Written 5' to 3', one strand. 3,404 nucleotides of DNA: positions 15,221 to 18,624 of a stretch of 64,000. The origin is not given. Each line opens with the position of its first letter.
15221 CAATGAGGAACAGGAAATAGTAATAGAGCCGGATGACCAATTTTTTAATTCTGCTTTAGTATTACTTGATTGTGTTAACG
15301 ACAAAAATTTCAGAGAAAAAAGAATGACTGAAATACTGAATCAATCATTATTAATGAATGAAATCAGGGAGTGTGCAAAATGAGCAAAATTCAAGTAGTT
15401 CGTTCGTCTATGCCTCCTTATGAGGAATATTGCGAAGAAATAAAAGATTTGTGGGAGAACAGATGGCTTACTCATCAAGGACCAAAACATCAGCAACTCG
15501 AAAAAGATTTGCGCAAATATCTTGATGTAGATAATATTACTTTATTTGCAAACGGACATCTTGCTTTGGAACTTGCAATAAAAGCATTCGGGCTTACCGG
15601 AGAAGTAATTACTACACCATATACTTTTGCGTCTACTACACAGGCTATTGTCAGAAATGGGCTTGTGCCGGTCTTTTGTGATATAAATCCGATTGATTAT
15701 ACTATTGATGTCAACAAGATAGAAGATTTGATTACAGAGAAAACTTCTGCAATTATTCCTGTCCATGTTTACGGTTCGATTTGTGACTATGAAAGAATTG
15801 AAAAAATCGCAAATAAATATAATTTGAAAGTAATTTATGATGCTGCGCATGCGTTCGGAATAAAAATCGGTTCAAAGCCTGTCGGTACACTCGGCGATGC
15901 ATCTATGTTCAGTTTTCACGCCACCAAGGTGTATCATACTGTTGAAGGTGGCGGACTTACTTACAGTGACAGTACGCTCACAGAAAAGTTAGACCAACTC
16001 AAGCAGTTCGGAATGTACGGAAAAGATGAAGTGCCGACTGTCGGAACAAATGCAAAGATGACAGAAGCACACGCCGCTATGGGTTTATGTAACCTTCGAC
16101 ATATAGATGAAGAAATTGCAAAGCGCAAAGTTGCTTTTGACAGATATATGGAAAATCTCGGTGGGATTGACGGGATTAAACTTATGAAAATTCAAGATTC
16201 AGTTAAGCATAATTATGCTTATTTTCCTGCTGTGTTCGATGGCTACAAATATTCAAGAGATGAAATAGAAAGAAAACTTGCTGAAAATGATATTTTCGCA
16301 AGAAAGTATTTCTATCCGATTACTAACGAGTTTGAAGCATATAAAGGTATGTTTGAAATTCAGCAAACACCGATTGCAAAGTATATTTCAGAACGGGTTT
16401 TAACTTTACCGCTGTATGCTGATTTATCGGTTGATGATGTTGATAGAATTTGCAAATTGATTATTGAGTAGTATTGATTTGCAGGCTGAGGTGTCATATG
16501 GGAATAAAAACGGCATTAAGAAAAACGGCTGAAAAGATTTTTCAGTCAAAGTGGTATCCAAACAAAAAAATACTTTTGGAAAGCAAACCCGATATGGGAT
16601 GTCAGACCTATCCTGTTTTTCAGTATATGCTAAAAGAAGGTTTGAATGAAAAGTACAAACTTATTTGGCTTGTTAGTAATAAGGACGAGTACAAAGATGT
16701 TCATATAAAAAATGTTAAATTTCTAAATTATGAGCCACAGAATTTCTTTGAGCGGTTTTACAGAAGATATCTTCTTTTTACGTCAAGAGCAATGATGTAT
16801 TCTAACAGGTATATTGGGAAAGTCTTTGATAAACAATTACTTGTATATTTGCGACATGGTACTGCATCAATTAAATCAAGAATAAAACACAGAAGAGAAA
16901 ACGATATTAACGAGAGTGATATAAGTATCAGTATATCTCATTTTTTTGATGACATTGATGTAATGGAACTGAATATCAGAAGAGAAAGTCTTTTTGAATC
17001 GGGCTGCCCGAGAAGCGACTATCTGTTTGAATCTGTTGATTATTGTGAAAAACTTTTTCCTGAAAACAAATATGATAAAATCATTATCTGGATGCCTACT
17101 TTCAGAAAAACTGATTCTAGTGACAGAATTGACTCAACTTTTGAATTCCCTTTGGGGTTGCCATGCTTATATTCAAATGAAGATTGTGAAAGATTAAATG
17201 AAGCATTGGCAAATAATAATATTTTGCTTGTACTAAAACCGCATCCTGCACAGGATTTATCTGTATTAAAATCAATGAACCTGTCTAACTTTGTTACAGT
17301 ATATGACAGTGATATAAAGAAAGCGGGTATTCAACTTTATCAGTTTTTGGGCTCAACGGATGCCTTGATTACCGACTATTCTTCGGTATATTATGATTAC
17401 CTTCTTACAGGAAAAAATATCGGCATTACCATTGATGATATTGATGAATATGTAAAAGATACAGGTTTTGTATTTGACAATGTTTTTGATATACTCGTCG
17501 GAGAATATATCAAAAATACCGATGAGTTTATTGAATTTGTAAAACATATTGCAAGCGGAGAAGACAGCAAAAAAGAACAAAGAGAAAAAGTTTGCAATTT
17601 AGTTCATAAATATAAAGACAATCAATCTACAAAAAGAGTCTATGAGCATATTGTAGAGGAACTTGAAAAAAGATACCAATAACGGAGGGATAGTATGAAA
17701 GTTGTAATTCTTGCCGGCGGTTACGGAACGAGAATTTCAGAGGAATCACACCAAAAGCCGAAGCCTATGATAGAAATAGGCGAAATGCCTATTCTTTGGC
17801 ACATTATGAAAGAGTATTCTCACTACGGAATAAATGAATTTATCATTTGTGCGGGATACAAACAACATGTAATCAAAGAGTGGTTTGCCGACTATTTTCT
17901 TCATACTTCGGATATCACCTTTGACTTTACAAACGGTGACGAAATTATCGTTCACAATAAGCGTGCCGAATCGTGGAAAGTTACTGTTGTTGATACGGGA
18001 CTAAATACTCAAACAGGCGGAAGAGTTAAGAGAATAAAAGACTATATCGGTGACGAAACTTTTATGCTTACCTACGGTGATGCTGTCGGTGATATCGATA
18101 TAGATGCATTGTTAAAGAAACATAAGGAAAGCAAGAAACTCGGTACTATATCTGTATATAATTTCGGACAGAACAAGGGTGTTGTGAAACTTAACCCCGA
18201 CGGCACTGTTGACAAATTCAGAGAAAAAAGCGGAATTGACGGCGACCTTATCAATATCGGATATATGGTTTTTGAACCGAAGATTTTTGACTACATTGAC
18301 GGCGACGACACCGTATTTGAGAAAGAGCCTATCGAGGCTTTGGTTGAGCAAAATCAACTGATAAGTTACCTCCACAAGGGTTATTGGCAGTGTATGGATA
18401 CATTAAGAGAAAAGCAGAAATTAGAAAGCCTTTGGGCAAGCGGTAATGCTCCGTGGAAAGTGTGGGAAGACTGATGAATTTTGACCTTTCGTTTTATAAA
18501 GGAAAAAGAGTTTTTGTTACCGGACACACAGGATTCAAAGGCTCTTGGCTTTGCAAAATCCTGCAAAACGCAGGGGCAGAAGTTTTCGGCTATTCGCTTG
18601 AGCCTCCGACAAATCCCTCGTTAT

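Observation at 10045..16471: Antibiotic-type 2-deoxy(amino)sugar pathway embedded in a Wzx/Wzy surface-glycan locus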

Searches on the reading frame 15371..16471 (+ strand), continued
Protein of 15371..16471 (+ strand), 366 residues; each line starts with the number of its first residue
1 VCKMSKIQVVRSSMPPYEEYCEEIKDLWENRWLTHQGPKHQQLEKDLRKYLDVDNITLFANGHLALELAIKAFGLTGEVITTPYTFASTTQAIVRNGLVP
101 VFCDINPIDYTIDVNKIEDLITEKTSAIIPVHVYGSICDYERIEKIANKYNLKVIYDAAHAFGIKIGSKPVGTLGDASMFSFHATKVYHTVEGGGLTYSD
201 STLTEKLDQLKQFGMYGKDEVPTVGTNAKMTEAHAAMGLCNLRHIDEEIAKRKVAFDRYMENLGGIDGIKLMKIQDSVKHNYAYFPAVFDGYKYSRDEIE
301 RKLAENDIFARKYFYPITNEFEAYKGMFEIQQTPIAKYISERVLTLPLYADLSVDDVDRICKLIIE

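Call 43: find_encoding_contigs(protein=P0196, flank=10000, max_places=1)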
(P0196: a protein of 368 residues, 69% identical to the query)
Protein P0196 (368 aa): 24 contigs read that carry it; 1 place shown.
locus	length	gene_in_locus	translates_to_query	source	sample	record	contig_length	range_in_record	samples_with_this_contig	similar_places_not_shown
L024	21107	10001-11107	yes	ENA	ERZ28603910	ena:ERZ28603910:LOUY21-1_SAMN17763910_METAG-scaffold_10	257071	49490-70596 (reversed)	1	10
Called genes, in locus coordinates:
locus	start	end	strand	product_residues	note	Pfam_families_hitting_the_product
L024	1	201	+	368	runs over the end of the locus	PF00890:FAD_binding_2 (faint), PF13450:NAD_binding_8, PF01593:Amino_oxidase (weak), PF03275:GLF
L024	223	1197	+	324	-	PF00535:Glycos_transf_2, PF13641:Glyco_tranf_2_3 (weak)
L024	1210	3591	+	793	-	PF00535:Glycos_transf_2, PF10111:Glyco_tranf_2_2 (weak), PF13641:Glyco_tranf_2_3, PF04464:Glyphos_transf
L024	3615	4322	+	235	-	PF01128:IspD, PF12804:NTP_transf_3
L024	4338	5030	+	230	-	PF00596:Aldolase_II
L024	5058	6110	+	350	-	PF01073:3Beta_HSD, PF01370:Epimerase, PF02719:Polysacc_synt_2 (weak), PF16363:GDP_Man_Dehyd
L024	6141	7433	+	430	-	PF21360:PylC-like_N (weak), PF02655:ATP-grasp_3, PF13535:ATP-grasp_4 (weak), PF15632:ATPgrasp_Ter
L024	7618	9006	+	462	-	PF03559:Hexose_dehydrat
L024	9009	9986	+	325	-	PF01408:GFO_IDH_MocA, PF22725:GFO_IDH_MocA_C3, PF02894:GFO_IDH_MocA_C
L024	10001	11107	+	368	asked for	PF00155:Aminotran_1_2 (faint), PF01041:DegT_DnrJ_EryC1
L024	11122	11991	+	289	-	PF00483:NTP_transferase, PF12804:NTP_transf_3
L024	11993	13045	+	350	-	PF01073:3Beta_HSD, PF01370:Epimerase, PF02719:Polysacc_synt_2, PF04321:RmlD_sub_bind, PF16363:GDP_Man_Dehyd, PF07993:NAD_binding_4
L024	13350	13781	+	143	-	-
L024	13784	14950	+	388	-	PF03062:MBOAT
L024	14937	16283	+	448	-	-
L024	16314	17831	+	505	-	PF00501:AMP-binding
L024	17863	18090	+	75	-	-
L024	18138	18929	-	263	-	PF20990:DUF2207_C (weak)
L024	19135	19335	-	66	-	PF12841:YvrJ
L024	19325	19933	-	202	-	PF04542:Sigma70_r2 (weak)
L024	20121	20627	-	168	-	-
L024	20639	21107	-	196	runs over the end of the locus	PF12844:HTH_19 (weak), PF13443:HTH_26 (weak), PF13560:HTH_31, PF01381:HTH_3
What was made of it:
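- The C. butyricum cassette lies in a teichoic-acid-like locus beside dlt genes (call 43).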

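Call 44: find_encoding_contigs(protein=P0150, flank=10000, max_places=1)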
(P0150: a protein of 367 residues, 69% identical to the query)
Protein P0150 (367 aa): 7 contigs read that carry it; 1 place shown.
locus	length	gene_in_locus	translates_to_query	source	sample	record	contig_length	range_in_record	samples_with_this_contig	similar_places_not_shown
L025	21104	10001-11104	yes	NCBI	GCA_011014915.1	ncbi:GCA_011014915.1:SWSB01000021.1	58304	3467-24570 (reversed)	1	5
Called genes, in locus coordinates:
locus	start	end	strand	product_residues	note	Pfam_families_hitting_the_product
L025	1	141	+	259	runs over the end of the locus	PF01061:ABC2_membrane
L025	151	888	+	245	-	PF00005:ABC_tran, PF13304:AAA_21 (faint)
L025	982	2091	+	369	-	PF01266:DAO (weak), PF13450:NAD_binding_8, PF01593:Amino_oxidase (weak), PF03275:GLF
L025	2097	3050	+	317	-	PF00535:Glycos_transf_2, PF13641:Glyco_tranf_2_3 (weak)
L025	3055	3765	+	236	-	PF08889:WbqC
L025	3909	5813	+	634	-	PF07429:Glyco_transf_56, PF25087:GMPPB_C (faint), PF00132:Hexapep (faint), PF25084:LbH_EIF2B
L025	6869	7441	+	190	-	PF13302:Acetyltransf_3, PF13420:Acetyltransf_4 (weak)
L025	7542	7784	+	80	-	PF00550:PP-binding (faint)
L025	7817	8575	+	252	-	PF00106:adh_short, PF08659:KR, PF13561:adh_short_C2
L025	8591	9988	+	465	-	PF00501:AMP-binding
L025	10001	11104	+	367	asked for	PF00155:Aminotran_1_2 (weak), PF01041:DegT_DnrJ_EryC1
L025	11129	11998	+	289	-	PF00483:NTP_transferase, PF12804:NTP_transf_3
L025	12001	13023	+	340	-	PF01073:3Beta_HSD, PF01370:Epimerase, PF02719:Polysacc_synt_2, PF04321:RmlD_sub_bind, PF16363:GDP_Man_Dehyd, PF07993:NAD_binding_4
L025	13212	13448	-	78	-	PF13683:rve_3, PF13333:rve_2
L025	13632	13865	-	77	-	PF13276:HTH_21 (weak)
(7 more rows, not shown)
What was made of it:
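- Closest known: dTDP-viosamine and dTDP-Fuc4N. Same: RmlA and RmlB plus a closely related C4 aminotransferase (69% identity, call 44), envelope-glycan context, and frequent N-acyltransferase partners.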

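Call 45: find_encoding_contigs(protein=P0206, flank=10000, max_places=1)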
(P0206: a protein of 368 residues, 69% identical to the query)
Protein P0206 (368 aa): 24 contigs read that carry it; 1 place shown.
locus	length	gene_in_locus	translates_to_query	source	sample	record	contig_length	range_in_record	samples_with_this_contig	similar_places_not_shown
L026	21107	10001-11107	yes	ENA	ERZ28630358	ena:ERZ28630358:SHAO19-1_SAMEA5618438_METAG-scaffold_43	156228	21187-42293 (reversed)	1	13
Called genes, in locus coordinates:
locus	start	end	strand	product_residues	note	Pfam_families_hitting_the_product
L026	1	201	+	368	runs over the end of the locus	PF00890:FAD_binding_2 (faint), PF13450:NAD_binding_8, PF01593:Amino_oxidase (weak), PF03275:GLF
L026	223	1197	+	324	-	PF00535:Glycos_transf_2, PF13641:Glyco_tranf_2_3 (weak)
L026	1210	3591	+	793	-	PF00535:Glycos_transf_2, PF10111:Glyco_tranf_2_2 (weak), PF13641:Glyco_tranf_2_3, PF04464:Glyphos_transf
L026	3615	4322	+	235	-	PF01128:IspD, PF12804:NTP_transf_3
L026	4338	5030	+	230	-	PF00596:Aldolase_II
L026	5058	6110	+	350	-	PF01073:3Beta_HSD, PF01370:Epimerase, PF02719:Polysacc_synt_2 (weak), PF16363:GDP_Man_Dehyd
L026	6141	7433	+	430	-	PF21360:PylC-like_N (weak), PF02655:ATP-grasp_3, PF13535:ATP-grasp_4 (weak), PF15632:ATPgrasp_Ter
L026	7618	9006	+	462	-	PF03559:Hexose_dehydrat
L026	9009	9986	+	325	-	PF01408:GFO_IDH_MocA, PF22725:GFO_IDH_MocA_C3, PF02894:GFO_IDH_MocA_C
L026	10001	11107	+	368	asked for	PF00155:Aminotran_1_2 (faint), PF01041:DegT_DnrJ_EryC1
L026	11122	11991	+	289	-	PF00483:NTP_transferase, PF12804:NTP_transf_3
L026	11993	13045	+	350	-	PF01073:3Beta_HSD, PF01370:Epimerase, PF02719:Polysacc_synt_2, PF04321:RmlD_sub_bind, PF16363:GDP_Man_Dehyd, PF07993:NAD_binding_4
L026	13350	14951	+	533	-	PF03062:MBOAT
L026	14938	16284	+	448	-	-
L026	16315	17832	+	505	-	PF00501:AMP-binding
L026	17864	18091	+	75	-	-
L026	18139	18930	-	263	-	PF20990:DUF2207_C (weak)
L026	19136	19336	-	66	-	PF12841:YvrJ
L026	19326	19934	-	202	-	PF04542:Sigma70_r2 (weak)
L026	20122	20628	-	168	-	-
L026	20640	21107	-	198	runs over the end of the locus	PF12844:HTH_19 (weak), PF13443:HTH_26 (weak), PF13560:HTH_31, PF01381:HTH_3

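Call 49: find_encoding_contigs(protein=P0123, flank=10000, max_places=1)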
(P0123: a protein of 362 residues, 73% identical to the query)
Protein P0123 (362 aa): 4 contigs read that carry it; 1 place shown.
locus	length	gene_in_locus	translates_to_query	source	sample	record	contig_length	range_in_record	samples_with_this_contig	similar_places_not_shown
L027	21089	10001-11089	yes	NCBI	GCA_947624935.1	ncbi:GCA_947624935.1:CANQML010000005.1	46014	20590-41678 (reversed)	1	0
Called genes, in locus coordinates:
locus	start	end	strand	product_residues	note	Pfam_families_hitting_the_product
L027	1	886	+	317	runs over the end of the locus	PF21360:PylC-like_N (weak), PF02655:ATP-grasp_3 (weak), PF15632:ATPgrasp_Ter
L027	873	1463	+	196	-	-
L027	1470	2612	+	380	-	PF00155:Aminotran_1_2, PF01041:DegT_DnrJ_EryC1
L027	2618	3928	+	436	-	PF03721:UDPG_MGDP_dh_N, PF03446:NAD_binding_2, PF00984:UDPG_MGDP_dh, PF03720:UDPG_MGDP_dh_C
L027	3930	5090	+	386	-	PF13439:Glyco_transf_4, PF13579:Glyco_trans_4_4 (faint), PF20706:GT4-conflict, PF00534:Glycos_transf_1, PF13692:Glyco_trans_1_4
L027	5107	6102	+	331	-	PF00535:Glycos_transf_2, PF13641:Glyco_tranf_2_3 (weak)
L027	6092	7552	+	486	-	PF01943:Polysacc_synt, PF13440:Polysacc_synt_3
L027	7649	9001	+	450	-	PF03559:Hexose_dehydrat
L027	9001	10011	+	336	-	PF01408:GFO_IDH_MocA, PF22725:GFO_IDH_MocA_C3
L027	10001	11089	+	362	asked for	PF00155:Aminotran_1_2, PF01041:DegT_DnrJ_EryC1, PF00266:Aminotran_5 (weak)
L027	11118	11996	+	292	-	PF00483:NTP_transferase, PF12804:NTP_transf_3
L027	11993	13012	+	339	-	PF01073:3Beta_HSD, PF01370:Epimerase, PF02719:Polysacc_synt_2, PF04321:RmlD_sub_bind, PF16363:GDP_Man_Dehyd, PF07993:NAD_binding_4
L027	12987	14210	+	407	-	PF04464:Glyphos_transf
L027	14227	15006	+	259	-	PF00483:NTP_transferase, PF12804:NTP_transf_3 (weak)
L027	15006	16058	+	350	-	PF04321:RmlD_sub_bind (weak), PF01073:3Beta_HSD, PF01370:Epimerase, PF02719:Polysacc_synt_2, PF16363:GDP_Man_Dehyd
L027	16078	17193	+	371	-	PF01041:DegT_DnrJ_EryC1, PF00155:Aminotran_1_2, PF00266:Aminotran_5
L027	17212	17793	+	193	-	PF00908:dTDP_sugar_isom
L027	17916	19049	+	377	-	PF01041:DegT_DnrJ_EryC1, PF00155:Aminotran_1_2, PF01212:Beta_elim_lyase (weak), PF00266:Aminotran_5, PF01053:Cys_Met_Meta_PP (weak)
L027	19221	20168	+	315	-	PF00535:Glycos_transf_2, PF10111:Glyco_tranf_2_2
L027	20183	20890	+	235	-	PF25084:LbH_EIF2B (faint), PF25087:GMPPB_C (faint), PF00132:Hexapep, PF14602:Hexapep_2, PF00132:Hexapep (weak)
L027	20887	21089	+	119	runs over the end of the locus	PF00892:EamA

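Call 50: find_encoding_contigs(protein=P0131, flank=10000, max_places=1)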
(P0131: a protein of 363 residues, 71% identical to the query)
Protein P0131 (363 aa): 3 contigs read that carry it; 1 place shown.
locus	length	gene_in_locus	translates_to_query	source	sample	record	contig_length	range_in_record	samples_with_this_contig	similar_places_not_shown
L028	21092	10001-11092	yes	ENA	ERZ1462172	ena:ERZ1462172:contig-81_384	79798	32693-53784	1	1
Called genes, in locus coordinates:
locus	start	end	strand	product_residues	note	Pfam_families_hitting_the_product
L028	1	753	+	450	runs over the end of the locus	-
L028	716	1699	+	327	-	PF00535:Glycos_transf_2, PF10111:Glyco_tranf_2_2, PF13641:Glyco_tranf_2_3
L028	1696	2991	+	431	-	PF13692:Glyco_trans_1_4 (weak)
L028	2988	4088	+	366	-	PF02350:Epimerase_2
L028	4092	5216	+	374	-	PF00534:Glycos_transf_1 (weak), PF13692:Glyco_trans_1_4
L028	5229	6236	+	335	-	PF00535:Glycos_transf_2, PF13641:Glyco_tranf_2_3 (weak)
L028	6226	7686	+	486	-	PF01943:Polysacc_synt, PF13440:Polysacc_synt_3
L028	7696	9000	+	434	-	PF03559:Hexose_dehydrat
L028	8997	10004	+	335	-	PF01408:GFO_IDH_MocA, PF22725:GFO_IDH_MocA_C3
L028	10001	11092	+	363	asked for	PF00155:Aminotran_1_2 (weak), PF01041:DegT_DnrJ_EryC1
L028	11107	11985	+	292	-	PF00483:NTP_transferase, PF12804:NTP_transf_3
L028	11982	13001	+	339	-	PF01073:3Beta_HSD, PF01370:Epimerase, PF02719:Polysacc_synt_2, PF04321:RmlD_sub_bind, PF07993:NAD_binding_4, PF16363:GDP_Man_Dehyd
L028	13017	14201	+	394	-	PF04464:Glyphos_transf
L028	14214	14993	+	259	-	PF00483:NTP_transferase, PF12804:NTP_transf_3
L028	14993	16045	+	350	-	PF04321:RmlD_sub_bind, PF01073:3Beta_HSD, PF01370:Epimerase, PF02719:Polysacc_synt_2, PF16363:GDP_Man_Dehyd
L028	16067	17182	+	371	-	PF00155:Aminotran_1_2, PF01041:DegT_DnrJ_EryC1, PF00266:Aminotran_5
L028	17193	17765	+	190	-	PF00908:dTDP_sugar_isom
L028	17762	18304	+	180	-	PF04892:VanZ-LLP1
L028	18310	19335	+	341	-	PF01757:Acyl_transf_3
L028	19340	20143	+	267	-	PF00535:Glycos_transf_2, PF13641:Glyco_tranf_2_3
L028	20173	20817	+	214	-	PF17836:PglD_N, PF25084:LbH_EIF2B (faint), PF25087:GMPPB_C (faint), PF00132:Hexapep (weak)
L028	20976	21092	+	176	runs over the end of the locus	PF25084:LbH_EIF2B (faint), PF25087:GMPPB_C (faint), PF00132:Hexapep, PF14602:Hexapep_2 (weak)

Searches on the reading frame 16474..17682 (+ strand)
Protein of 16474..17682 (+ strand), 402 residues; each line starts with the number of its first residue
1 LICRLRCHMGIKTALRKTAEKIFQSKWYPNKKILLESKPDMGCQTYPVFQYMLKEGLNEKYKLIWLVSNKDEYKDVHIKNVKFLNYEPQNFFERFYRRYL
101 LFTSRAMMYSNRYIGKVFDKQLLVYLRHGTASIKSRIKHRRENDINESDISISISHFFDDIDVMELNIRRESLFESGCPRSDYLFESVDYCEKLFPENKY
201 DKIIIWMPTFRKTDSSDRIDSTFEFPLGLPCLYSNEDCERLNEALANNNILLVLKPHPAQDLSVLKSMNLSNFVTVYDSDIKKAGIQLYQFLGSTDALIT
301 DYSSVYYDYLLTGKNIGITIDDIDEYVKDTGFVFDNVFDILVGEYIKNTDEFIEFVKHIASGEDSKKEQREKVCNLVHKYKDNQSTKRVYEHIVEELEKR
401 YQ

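Call 3: search_protein_families(library=pfam, proteins=[window:16474-17682:+])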
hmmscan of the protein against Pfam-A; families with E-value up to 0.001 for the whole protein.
window:16474-17682:+ (402 aa): 1 family
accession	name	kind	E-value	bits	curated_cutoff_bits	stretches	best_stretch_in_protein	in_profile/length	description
PF04464.20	Glyphos_transf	-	6.7e-41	140.9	22.1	1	30-394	13-366/367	CDP-Glycerol:Poly(glycerophosphate) glycerophosphotransferase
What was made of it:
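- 16498..17682 (+): TagF-like CDP-alcohol phosphotransferase. The ORF opens at TTG 16474; the likely start is ATG 16498 after GAGGTG. PF04464, 141 bits (call 3).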

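Call 6: search_protein_families(library=ncbifam, proteins=[window:16474-17682:+])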
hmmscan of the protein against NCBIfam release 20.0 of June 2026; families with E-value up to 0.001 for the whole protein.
window:16474-17682:+ (402 aa): 1 family
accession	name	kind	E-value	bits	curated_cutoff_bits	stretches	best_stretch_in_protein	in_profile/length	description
NF041712.1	techglyph_taseTarF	equivalog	3.4e-10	39.5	550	1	137-394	139-387/388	teichoic acid glycerol-phosphate transferase TarF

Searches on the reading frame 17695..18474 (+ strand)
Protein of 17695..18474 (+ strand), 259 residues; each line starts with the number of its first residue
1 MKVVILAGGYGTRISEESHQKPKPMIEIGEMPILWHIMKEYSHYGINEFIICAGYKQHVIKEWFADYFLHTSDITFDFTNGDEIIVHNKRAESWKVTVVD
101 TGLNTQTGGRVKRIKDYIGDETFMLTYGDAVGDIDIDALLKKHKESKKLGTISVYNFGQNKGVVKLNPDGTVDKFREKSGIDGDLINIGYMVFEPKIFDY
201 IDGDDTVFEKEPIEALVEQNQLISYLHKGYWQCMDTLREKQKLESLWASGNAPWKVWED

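Call 3: search_protein_families(library=pfam, proteins=[window:17695-18474:+])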
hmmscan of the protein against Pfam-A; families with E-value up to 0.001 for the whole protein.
window:17695-18474:+ (259 aa): 2 families
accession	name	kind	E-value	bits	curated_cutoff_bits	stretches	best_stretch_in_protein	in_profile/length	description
PF00483.29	NTP_transferase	-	1.1e-19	71.5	21.2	1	2-232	1-227/245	Nucleotidyl transferase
PF12804.13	NTP_transf_3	-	2.6e-07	31.4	27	1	3-58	1-51/160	MobA-like NTP transferase domain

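Call 6: search_protein_families(library=ncbifam, proteins=[window:17695-18474:+])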
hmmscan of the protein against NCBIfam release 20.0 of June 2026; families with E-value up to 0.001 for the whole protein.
window:17695-18474:+ (259 aa): 24 families
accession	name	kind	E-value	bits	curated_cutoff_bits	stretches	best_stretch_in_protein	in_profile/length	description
TIGR02623.1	G1P_cyt_trans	equivalog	1.4e-108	362.2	300.25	1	1-257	1-255/255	glucose-1-phosphate cytidylyltransferase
NF052502.1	man1P_GTase_Rv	exception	6.1e-24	84.5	440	2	104-237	82-220/352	mannose-1-phosphate guanylyltransferase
TIGR03992.1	Arch_glmU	subfamily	2.9e-23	82.4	292.1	2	1-74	1-74/393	bifunctional sugar-1-phosphate nucleotidylyltransferase/acetyltransferase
NF041313.1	UDPGP_AglF_Halo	equivalog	3.5e-22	79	400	1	1-200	1-181/234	UTP--glucose-1-phosphate uridylyltransferase AglF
NF049965.1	GlMnHpPGnyltfHddC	equivalog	1.4e-20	73.9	300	2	1-71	1-71/221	D-glycero-D-manno-heptose 1-phosphate guanosyltransferase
NF045761.1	NAMPUrTaseMurU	equivalog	1e-15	58.2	250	2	1-66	1-66/226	N-acetylmuramate alpha-1-phosphate uridylyltransferase MurU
NF041173.1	Sug_nt_acttase_Thmprot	equivalog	4.2e-13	49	600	1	1-203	1-178/405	bifunctional sugar-1-phosphate nucleotidylyltransferase/acetyltransferase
TIGR01208.1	rmlA_long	equivalog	1.3e-12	47.4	320.25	2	2-66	1-66/353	glucose-1-phosphate thymidylyltransferase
TIGR02091.1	glgC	equivalog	8.5e-12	44.8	424.9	1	3-238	3-250/364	glucose-1-phosphate adenylyltransferase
TIGR01099.1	galU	equivalog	1.4e-10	41.2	326.8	1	1-202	2-215/261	UTP--glucose-1-phosphate uridylyltransferase GalU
NF003670.0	PRK05293.1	equivalog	3.4e-09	36.1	470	1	4-238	8-249/382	glucose-1-phosphate adenylyltransferase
NF041135.1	IPPtranDIPPsyn_Thcocales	equivalog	4e-09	36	580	1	1-62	1-59/419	bifunctional L-myo-inositol-1-phosphate cytidylyltransferase/CDP-L-myo-inositol myo-inositolphosphotransferase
TIGR01173.1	glmU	equivalog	3.5e-07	29.4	366.85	1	1-73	1-70/452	bifunctional UDP-N-acetylglucosamine diphosphorylase/glucosamine-1-phosphate N-acetyltransferase GlmU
NF001947.0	PRK00725.1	subfamily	9.4e-07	27.9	470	1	3-179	19-193/426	glucose-1-phosphate adenylyltransferase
NF002772.0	PRK02862.1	equivalog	1.2e-05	24.3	537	0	4-180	7-180/429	glucose-1-phosphate adenylyltransferase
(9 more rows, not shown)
